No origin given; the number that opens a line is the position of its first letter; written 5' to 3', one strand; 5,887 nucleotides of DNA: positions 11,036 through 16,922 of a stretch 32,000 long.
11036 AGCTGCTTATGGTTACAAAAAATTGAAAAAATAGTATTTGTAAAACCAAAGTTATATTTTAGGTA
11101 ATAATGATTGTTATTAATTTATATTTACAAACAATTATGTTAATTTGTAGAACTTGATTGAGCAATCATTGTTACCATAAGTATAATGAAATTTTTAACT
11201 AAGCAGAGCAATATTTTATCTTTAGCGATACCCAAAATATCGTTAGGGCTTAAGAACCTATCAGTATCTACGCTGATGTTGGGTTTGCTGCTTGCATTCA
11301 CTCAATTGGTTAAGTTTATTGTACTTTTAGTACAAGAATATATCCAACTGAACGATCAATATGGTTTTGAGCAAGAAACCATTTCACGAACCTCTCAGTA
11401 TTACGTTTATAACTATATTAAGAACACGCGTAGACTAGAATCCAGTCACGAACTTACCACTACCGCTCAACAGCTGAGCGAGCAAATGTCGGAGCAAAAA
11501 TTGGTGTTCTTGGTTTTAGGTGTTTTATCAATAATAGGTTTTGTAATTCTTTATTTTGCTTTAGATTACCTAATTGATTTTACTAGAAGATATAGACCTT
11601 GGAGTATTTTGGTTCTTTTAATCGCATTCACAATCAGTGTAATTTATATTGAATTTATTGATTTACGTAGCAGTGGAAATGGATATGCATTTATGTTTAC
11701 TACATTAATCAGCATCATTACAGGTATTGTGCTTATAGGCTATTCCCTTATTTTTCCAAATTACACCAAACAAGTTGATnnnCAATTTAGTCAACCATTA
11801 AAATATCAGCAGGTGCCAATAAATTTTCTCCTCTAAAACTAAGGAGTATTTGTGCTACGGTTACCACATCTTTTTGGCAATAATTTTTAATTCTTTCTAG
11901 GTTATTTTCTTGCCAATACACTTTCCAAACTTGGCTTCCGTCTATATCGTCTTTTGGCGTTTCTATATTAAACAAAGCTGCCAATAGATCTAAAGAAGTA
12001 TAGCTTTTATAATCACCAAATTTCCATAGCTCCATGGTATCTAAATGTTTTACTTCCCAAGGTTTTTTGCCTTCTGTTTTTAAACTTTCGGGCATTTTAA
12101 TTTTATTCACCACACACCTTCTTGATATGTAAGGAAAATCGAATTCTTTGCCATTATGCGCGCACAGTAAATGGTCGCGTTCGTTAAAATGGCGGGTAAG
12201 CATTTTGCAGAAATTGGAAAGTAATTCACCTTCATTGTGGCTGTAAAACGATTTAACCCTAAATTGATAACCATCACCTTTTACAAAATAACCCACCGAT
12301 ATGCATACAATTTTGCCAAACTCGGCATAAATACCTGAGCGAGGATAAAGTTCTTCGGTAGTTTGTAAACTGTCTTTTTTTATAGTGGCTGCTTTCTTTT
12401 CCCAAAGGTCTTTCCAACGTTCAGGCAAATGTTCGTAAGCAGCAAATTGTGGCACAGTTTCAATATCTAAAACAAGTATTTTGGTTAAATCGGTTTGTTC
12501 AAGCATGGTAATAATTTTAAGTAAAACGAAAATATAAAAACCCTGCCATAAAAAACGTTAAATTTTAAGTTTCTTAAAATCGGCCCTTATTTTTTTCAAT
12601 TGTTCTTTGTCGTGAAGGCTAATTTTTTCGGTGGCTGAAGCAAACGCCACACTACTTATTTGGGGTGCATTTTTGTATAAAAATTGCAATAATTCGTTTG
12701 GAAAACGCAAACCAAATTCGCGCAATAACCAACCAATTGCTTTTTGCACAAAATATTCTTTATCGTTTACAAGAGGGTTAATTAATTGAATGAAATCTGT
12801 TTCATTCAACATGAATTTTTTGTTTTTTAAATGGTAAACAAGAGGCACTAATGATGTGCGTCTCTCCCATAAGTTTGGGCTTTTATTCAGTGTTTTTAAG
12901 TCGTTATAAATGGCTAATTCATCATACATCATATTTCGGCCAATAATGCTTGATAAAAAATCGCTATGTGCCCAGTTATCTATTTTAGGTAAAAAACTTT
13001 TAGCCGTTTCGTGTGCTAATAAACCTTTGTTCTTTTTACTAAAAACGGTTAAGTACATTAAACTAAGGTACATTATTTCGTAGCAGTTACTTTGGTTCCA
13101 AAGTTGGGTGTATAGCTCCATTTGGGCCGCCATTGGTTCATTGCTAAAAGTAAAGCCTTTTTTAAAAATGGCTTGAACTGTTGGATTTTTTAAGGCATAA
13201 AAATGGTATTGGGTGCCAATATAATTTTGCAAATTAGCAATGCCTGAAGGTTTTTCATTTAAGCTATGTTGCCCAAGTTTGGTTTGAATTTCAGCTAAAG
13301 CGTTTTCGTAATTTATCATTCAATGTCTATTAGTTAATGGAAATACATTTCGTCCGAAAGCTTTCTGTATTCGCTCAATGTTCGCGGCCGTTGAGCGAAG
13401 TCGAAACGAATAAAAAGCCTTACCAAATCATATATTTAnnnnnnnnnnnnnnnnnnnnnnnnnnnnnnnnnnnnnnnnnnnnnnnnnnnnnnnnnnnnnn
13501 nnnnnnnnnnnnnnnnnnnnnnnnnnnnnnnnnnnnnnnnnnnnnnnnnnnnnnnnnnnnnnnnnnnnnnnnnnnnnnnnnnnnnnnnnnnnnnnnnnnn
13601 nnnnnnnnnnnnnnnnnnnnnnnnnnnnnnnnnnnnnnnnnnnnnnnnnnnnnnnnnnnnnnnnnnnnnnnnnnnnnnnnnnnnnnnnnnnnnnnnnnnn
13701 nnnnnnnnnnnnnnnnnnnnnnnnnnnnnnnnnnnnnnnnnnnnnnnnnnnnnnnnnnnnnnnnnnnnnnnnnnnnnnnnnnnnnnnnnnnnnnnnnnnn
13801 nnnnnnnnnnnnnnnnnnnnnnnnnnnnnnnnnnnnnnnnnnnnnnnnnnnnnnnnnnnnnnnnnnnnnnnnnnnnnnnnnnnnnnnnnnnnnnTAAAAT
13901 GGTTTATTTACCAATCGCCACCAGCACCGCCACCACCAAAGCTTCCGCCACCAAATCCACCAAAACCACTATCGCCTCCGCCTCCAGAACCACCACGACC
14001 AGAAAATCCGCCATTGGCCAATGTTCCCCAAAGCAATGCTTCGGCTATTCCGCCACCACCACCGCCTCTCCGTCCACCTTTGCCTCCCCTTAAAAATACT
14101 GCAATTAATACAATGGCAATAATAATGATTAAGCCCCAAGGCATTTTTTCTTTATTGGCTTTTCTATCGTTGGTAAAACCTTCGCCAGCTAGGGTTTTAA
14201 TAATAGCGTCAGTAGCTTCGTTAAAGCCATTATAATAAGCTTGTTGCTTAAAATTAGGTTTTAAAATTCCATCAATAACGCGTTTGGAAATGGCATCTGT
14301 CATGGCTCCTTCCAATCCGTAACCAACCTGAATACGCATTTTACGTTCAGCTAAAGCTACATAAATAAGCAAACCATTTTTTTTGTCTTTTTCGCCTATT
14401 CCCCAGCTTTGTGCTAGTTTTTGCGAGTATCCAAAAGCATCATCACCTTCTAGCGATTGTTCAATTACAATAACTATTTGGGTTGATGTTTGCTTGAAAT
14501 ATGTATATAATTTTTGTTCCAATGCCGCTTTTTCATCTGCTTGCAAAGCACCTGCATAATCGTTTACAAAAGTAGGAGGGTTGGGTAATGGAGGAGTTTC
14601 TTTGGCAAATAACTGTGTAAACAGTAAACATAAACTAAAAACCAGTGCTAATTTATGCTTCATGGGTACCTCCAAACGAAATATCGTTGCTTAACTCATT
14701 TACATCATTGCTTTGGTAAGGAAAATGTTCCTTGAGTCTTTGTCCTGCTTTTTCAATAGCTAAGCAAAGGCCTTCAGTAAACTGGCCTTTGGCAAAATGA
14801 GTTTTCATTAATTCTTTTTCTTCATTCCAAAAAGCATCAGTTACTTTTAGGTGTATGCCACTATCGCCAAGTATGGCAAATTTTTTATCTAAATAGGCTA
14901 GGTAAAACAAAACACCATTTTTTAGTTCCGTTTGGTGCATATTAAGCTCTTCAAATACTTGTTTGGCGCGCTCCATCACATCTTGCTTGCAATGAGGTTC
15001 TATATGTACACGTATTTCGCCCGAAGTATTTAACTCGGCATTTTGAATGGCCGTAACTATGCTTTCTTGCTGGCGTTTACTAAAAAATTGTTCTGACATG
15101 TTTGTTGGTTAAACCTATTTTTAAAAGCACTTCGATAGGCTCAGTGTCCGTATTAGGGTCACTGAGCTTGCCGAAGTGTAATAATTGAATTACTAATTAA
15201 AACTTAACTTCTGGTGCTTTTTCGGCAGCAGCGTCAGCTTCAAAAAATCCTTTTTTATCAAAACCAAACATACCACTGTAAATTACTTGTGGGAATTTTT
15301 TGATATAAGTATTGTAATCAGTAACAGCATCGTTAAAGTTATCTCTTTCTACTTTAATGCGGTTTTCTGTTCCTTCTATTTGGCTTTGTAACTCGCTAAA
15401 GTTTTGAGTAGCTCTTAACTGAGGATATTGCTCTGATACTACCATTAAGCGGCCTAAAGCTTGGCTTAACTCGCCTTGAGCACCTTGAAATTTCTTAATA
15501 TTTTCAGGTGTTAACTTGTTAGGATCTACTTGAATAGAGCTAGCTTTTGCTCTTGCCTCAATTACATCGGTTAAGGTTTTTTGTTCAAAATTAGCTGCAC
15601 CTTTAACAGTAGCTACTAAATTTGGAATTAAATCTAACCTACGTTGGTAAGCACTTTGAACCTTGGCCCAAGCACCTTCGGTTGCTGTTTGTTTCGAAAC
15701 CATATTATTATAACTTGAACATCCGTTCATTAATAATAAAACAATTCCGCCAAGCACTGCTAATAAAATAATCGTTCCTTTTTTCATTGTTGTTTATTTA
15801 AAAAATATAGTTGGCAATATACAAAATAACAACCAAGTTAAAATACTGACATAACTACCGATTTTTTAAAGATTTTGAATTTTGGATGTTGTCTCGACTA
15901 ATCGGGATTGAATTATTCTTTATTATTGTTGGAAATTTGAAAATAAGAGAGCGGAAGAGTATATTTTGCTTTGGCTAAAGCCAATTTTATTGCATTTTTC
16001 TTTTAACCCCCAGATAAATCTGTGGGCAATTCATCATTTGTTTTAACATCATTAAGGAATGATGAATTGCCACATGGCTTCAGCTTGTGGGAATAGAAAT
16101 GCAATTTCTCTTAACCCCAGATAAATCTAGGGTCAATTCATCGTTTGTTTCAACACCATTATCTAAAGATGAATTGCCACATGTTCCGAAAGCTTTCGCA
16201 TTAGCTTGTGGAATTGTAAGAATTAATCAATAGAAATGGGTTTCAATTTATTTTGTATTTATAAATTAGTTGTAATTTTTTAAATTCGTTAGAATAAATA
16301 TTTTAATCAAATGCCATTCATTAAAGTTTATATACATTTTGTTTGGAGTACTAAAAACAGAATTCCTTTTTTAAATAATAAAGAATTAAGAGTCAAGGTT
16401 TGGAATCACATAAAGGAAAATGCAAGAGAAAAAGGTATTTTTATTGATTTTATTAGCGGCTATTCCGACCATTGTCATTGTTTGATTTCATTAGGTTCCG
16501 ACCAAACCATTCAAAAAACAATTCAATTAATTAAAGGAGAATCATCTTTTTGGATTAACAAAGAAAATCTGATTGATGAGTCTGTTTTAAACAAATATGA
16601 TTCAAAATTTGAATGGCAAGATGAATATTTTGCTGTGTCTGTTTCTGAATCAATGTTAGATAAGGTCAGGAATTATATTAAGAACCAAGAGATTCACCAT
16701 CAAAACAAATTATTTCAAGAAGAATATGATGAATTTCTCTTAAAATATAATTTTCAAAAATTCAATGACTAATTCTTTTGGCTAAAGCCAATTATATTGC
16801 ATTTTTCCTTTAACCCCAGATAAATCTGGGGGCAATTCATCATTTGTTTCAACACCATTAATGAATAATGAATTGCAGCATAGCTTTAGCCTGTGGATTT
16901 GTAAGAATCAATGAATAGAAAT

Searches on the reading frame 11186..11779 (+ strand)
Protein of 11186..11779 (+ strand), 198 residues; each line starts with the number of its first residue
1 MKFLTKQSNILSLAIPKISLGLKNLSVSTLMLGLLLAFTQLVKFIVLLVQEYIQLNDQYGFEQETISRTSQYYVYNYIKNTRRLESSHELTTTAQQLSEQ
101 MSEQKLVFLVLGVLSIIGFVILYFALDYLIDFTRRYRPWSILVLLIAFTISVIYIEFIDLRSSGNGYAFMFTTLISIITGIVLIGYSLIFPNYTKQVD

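Call 7: search_protein_families(library=ncbifam, proteins=[window:11186-11779:+], max_evalue=1)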
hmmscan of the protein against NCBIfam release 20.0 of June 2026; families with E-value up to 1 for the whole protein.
window:11186-11779:+ (198 aa): 3 families
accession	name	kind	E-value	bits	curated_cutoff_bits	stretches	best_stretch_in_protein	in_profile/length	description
NF046000.1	MAG1210_fam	subfamily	0.1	11.2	275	1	80-158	38-116/550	MAG1210 family protein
NF058595.1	invert_tail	domain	0.24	11.7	37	1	90-150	7-67/113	lipo-invert putative C-terminal anchoring domain-containing protein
NF052597.1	FILTED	domain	0.64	10.4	40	1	83-153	27-97/110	FILTED domain-containing surface protein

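Call 8: search_protein_families(library=pfam, proteins=[window:11186-11779:+], max_evalue=1)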
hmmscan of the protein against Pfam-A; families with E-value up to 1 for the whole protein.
window:11186-11779:+ (198 aa): 3 families
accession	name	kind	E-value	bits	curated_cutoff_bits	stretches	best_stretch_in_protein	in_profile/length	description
PF11293.13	DUF3094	-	0.35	11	27.1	1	135-151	27-43/55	Protein of unknown function (DUF3094)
PF07314.17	Lit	-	0.65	10.4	24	1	29-157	9-141/176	Lipoprotein intramolecular transacylase Lit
PF01102.23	Glycophorin_A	-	0.75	10.5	30.1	1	78-125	32-79/114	Glycophorin A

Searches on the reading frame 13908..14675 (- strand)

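Call 13: search_protein_families(library=ncbifam, proteins=[window:13908-14675:-], max_evalue=0.001)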
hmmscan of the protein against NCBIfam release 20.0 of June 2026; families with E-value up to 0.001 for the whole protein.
window:13908-14675:- (255 aa): 1 family
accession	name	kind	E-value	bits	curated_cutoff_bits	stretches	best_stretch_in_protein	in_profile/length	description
NF047379.1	photo_II_Psb32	equivalog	1.9e-09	37.5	160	1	29-165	15-154/207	photosystem II repair protein Psb32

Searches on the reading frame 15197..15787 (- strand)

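Call 13: search_protein_families(library=ncbifam, proteins=[window:15197-15787:-], max_evalue=0.001)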
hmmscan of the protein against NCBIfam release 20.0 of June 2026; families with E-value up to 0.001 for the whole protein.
window:15197-15787:- (196 aa): 1 family
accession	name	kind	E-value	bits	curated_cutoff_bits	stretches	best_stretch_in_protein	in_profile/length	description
NF040966.1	MamQ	equivalog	8.7e-26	90.7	250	1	15-194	5-202/221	magnetosome protein MamQ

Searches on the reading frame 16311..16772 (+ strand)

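Call 13: search_protein_families(library=ncbifam, proteins=[window:16311-16772:+], max_evalue=0.001)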
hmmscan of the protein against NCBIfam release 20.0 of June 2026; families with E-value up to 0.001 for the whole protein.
window:16311-16772:+ (153 aa): 2 families
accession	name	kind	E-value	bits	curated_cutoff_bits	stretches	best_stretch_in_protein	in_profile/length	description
NF033573.1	transpos_IS200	equivalog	3.5e-17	62.8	55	1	5-125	10-126/126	IS200/IS605 family transposase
NF047646.1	REP_Tyr_transpos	equivalog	3e-09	36.9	80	1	10-130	14-134/146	REP-associated tyrosine transposase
